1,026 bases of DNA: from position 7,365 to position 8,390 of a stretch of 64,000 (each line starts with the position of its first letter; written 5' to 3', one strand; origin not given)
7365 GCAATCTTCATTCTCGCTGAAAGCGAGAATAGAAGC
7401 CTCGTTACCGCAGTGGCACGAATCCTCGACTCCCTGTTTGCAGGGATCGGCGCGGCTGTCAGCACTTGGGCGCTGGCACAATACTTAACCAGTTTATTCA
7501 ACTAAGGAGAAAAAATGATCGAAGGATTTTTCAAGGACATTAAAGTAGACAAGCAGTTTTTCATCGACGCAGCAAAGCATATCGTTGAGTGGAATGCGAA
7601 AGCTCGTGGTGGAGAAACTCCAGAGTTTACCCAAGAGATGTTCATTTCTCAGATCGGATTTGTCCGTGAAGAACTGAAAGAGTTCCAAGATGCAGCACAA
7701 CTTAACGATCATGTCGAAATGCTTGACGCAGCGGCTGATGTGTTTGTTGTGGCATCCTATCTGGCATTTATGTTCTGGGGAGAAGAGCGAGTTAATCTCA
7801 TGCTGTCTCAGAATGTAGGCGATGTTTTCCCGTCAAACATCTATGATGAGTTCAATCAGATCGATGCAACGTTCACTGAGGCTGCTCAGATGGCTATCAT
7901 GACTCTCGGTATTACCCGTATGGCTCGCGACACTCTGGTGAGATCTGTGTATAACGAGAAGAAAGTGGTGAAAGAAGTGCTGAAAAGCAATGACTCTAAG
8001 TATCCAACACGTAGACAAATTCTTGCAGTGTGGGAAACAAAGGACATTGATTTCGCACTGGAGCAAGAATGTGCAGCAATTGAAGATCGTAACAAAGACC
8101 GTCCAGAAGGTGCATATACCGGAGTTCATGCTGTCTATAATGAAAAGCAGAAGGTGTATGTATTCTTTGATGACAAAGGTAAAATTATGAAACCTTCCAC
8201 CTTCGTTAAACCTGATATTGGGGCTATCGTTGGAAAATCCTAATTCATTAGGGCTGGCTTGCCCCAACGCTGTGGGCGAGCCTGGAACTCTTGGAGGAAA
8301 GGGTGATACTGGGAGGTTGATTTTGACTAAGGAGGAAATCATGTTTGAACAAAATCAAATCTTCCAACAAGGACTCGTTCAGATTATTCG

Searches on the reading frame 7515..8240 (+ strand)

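Call 15: search_protein_families(library=pfam, proteins=[window:7515-8240:+], max_evalue=0.01)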
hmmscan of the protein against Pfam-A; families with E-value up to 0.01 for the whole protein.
window:7515-8240:+ (242 aa): 1 family
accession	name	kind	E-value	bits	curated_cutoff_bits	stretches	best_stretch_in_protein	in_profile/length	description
PF01503.22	PRA-PH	-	1e-05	26.3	21.3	1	35-80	15-64/86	Phosphoribosyl-ATP pyrophosphohydrolase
